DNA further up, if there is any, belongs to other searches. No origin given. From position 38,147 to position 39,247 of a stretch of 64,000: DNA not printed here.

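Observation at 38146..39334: Non-specific endonuclease cassette flanked by a diverged 90-bp repeat of the neighbouring gene's 3' end, next to tRNA-Ala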

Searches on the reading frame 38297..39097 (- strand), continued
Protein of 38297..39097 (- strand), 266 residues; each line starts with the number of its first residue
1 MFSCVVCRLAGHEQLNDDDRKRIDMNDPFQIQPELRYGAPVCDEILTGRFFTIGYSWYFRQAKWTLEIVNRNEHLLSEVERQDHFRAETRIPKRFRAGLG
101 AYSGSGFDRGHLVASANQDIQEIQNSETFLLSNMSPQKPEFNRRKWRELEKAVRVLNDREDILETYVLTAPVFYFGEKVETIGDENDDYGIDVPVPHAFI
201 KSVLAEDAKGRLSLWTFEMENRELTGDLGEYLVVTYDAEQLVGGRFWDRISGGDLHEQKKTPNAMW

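Call 32: find_related_loci(query=window:38300-39025:-, collection=viral_contigs, flank=10000)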
Query window:38300-39025:- (242 aa) in viral_contigs; peptide patterns used: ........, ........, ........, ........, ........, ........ (x = any residue, [..] = any of these).
12 stretches matched a pattern, but none encodes a relative of the query by tblastn (E <= 1e-3).

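Call 34: search_solved_structures(query=window:38300-39025:-, max_evalue=0.001)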
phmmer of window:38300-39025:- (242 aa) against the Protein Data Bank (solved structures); distinct sequences matched with E-value up to 0.001: 18.
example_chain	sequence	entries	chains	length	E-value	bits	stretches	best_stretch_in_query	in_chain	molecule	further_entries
4qn0_A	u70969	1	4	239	1.1e-20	77.5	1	11-209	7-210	Endonuclease G, mitochondrial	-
3s5b_A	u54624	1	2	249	2.9e-20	76.2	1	10-209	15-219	Endonuclease G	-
9m0g_A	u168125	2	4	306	8.8e-20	74.6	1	12-201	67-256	Endonuclease G, mitochondrial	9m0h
6m3f_B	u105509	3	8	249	2.4e-19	73.1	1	12-215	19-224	Endonuclease G, mitochondrial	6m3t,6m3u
6lyf_A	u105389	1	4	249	3e-19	72.8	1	12-215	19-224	Endonuclease G, mitochondrial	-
6njt_A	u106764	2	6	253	3.2e-19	72.7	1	12-216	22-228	Endonuclease G, mitochondrial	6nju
3ism_A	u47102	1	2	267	1.1e-18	71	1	4-228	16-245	CG8862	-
5gkc_A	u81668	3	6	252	7.3e-18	68.3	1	10-209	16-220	Endonuclease G, mitochondrial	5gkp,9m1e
2o3b_A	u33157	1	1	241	2.9e-15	59.8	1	31-153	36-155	Nuclease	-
1zm8_A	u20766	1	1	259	3.5e-15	59.5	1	31-153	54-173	Nuclease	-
7r6v_D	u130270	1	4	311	5.6e-13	52.3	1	28-225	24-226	Nuclease EXOG, mitochondrial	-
5t3v_A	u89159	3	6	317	5.9e-13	52.2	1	28-225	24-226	Nuclease EXOG, mitochondrial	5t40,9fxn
4a1n_A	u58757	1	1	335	7.2e-13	51.9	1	28-225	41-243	NUCLEASE EXOG, MITOCHONDRIAL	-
7r6t_D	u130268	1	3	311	1.4e-11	47.7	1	28-225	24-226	Nuclease EXOG, mitochondrial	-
5t4i_A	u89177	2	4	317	1.5e-11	47.7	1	28-225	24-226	Nuclease EXOG, mitochondrial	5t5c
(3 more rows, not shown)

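Call 35: search_protein_families(library=padloc, proteins=[window:38300-39025:-], max_evalue=0.01)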
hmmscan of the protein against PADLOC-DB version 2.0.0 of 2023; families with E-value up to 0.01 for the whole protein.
window:38300-39025:- (242 aa): 0 families

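Call 36: search_protein_families(library=ncbifam, proteins=[window:38300-39025:-], max_evalue=0.001)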
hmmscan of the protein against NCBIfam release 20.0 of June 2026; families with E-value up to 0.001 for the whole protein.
window:38300-39025:- (242 aa): 0 families

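Call 62: search_dna_similar(query=window:38297-39025:-, collection=plasmids, mode=protein, max_rows=15)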
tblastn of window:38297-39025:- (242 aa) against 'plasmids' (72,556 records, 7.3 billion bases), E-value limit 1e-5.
Records with a match: 295; places in all: 311; records where one place covers at least 80% of the query: 111.
Best place of each record, by identity: <60% 295.
By first word of the organism name: Piscirickettsia 77; Acetobacter 20; Cupriavidus 19; Nostoc 15; Campylobacter 15; Vibrio 12; Aeromonas 12; Bacillus 7; Polaromonas 7; Variovorax 6; and 61 more.
By predicted mobility (MOB-suite, as given by PLSDB): non-mobilizable 197; conjugative 55; mobilizable 43.
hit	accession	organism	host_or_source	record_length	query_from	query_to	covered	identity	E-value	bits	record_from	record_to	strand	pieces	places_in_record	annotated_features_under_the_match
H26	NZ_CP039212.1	Piscirickettsia salmonis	Salmo salar,cell culture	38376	5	242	98%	32.1%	2e-29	122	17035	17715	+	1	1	DNA/RNA non-specific endonuclease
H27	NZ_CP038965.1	Piscirickettsia salmonis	Salmo salar,cell culture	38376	5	242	98%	32.1%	2e-29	122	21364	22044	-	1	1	DNA/RNA non-specific endonuclease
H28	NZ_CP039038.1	Piscirickettsia salmonis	Salmo salar,cell culture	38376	5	242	98%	32.1%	2e-29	122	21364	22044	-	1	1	DNA/RNA non-specific endonuclease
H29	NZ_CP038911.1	Piscirickettsia salmonis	Oncorhynchus kisutch,cell culture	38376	5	242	98%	32.1%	2e-29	122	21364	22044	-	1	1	DNA/RNA non-specific endonuclease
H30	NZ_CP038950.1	Piscirickettsia salmonis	Salmo salar,cell culture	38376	5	242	98%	32.1%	2e-29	122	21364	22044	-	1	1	DNA/RNA non-specific endonuclease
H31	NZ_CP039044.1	Piscirickettsia salmonis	Salmo salar,cell culture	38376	5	242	98%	32.1%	2e-29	122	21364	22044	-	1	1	DNA/RNA non-specific endonuclease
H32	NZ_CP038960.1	Piscirickettsia salmonis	Salmo salar,cell culture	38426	5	242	98%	32.1%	2e-29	122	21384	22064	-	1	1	DNA/RNA non-specific endonuclease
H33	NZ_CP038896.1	Piscirickettsia salmonis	Salmo salar,cell culture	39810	5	242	98%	32.1%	2e-29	122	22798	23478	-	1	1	DNA/RNA non-specific endonuclease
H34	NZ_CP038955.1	Piscirickettsia salmonis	Salmo salar,cell culture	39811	5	242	98%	32.1%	2e-29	122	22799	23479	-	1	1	DNA/RNA non-specific endonuclease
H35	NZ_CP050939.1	Piscirickettsia salmonis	Salmo salar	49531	5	242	98%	32.1%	2e-29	122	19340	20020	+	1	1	DNA/RNA non-specific endonuclease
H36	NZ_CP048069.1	Piscirickettsia salmonis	Salmo salar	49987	5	242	98%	32.1%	2e-29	122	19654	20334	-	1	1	DNA/RNA non-specific endonuclease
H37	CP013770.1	Piscirickettsia salmonis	Salmo salar,kidney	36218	5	242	98%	31.7%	1e-28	120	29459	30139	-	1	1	DNA/RNA endonuclease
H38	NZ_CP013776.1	Piscirickettsia salmonis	Salmo salar,liver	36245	5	242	98%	31.7%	1e-28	120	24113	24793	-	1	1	DNA/RNA non-specific endonuclease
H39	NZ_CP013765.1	Piscirickettsia salmonis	Salmo salar,liver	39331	5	242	98%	31.7%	1e-28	120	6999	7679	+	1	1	DNA/RNA non-specific endonuclease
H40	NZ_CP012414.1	Piscirickettsia salmonis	Salmo salar,Kidney,kidney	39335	5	242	98%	31.7%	1e-28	120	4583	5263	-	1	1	DNA/RNA non-specific endonuclease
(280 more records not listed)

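Call 63: find_encoding_contigs(protein=P0012, flank=6000, max_places=4)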
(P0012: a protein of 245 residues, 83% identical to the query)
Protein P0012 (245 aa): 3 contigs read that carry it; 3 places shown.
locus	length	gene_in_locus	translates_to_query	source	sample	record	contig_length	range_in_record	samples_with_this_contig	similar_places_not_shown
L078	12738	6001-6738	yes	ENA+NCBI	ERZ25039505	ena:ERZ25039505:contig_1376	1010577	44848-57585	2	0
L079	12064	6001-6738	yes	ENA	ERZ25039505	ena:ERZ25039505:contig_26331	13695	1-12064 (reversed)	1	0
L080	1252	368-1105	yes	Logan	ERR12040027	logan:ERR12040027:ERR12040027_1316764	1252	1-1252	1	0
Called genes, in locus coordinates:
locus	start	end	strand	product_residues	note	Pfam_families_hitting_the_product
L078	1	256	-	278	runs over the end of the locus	PF03747:ADP_ribosyl_GH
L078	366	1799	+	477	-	PF07693:KAP_NTPase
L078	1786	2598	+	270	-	PF01580:FtsK_SpoIIIE (weak), PF05729:NACHT (weak)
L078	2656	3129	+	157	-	-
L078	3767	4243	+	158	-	-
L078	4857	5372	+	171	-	-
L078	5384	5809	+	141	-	-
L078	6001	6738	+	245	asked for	PF01223:Endonuclease_NS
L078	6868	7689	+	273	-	PF01149:Fapy_DNA_glyco, PF06831:H2TH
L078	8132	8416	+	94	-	PF05685:Uma2 (weak)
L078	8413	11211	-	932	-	PF13442:Cytochrome_CBB3 (faint), PF07635:PSCyt1, PF07583:PSCyt2, PF07587:PSD1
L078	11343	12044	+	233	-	PF01113:DapB_N, PF05173:DapB_C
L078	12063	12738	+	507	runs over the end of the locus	PF00595:PDZ (faint), PF13180:PDZ_2, PF17820:PDZ_6 (weak), PF17815:PDZ_3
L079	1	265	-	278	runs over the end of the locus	PF03747:ADP_ribosyl_GH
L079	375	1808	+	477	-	PF07693:KAP_NTPase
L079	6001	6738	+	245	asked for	PF01223:Endonuclease_NS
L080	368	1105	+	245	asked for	PF01223:Endonuclease_NS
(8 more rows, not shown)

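Call 64: find_encoding_contigs(protein=P0024, flank=6000, max_places=4)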
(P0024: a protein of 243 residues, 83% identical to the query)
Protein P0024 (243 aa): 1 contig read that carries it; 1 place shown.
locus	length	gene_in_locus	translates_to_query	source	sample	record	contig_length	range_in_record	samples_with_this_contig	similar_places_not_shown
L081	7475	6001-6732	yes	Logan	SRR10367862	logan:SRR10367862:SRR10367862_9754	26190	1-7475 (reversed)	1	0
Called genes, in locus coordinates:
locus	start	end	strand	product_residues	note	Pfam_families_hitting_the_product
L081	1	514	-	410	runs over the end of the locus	-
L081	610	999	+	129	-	-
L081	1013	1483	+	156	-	-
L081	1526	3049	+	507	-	PF01645:Glu_synthase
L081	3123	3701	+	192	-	-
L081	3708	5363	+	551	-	-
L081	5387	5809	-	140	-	PF05099:TerB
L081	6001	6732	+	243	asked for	PF01223:Endonuclease_NS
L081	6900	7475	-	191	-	?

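Call 65: find_encoding_contigs(protein=P0014, flank=6000, max_places=4)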
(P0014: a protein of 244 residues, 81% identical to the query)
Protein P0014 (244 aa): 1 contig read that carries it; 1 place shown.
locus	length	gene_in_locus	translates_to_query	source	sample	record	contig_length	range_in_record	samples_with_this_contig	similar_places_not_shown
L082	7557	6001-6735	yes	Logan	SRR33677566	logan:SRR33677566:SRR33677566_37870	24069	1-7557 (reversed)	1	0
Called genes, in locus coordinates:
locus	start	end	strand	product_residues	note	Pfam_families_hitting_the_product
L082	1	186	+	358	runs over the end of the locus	PF10544:T5orf172, PF13455:MUG113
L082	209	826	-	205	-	-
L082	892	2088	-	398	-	PF13356:Arm-DNA-bind_3, PF22022:Phage_int_M, PF00589:Phage_integrase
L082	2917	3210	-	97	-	PF02371:Transposase_20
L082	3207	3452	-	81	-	-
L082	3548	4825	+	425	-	PF09412:XendoU, PF00932:LTD (weak)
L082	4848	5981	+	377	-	PF04231:Endonuclease_1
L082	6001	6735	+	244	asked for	PF01223:Endonuclease_NS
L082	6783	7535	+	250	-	PF00565:SNase (weak)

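Call 78: search_protein_families(library=pfam, proteins=[L065:3243-4091:+, L065:5092-6186:-, L065:6664-7194:+, L055:1018-1233:+, L055:1230-1622:+, L055:1834-2310:+, L055:2365-3657:+, L055:3869-4849:+, L055:6210-7115:+], max_evalue=0.001)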
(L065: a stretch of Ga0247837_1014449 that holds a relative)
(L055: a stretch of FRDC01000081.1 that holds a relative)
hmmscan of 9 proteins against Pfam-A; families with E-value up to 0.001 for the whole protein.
L065:3243-4091:+ (282 aa): 2 families
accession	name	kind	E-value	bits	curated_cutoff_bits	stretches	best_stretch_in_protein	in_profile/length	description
PF18818.7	MPTase-PolyVal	-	1.5e-38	132.2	27.5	1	140-260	2-122/126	Zincin-like metallopeptidase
PF08401.16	ArdcN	-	1e-06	29.4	22.6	1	9-63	38-92/123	N-terminal domain of anti-restriction factor ArdC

L065:5092-6186:- (364 aa): 1 family
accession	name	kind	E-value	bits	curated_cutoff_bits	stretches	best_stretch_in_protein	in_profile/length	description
PF12275.14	DUF3616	-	2.1e-116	389.4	20.6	1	28-355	1-326/327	Protein of unknown function (DUF3616)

L065:6664-7194:+ (176 aa): 0 families

L055:1018-1233:+ (71 aa): 1 family
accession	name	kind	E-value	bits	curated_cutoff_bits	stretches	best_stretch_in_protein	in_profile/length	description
PF09957.15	VapB_antitoxin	-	8.8e-14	51.6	23.4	1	8-53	1-46/47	Bacterial antitoxin of type II TA system, VapB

L055:1230-1622:+ (130 aa): 1 family
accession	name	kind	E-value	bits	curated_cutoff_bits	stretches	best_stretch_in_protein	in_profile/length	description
PF01850.27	PIN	-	1.2e-11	45.7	23.6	1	4-116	1-116/120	PIN domain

L055:1834-2310:+ (158 aa): 0 families

L055:2365-3657:+ (430 aa): 0 families

L055:3869-4849:+ (326 aa): 3 families
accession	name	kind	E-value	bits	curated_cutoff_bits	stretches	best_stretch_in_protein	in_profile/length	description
PF13602.12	ADH_zinc_N_2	-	3.4e-28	99.7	27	1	196-320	1-134/134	Zinc-binding dehydrogenase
PF00107.32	ADH_zinc_N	-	4.1e-16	59.6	31.8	1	165-246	1-90/129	Zinc-binding dehydrogenase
PF08240.17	ADH_N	-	3.6e-12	46.9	23.5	1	27-121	2-101/104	Alcohol dehydrogenase GroES-like domain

L055:6210-7115:+ (301 aa): 1 family
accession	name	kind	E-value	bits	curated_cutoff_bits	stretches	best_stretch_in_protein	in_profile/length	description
PF12358.13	DUF3644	-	0.00092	19.3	27.6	0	39-132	30-125/183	Domain of unknown function (DUF3644)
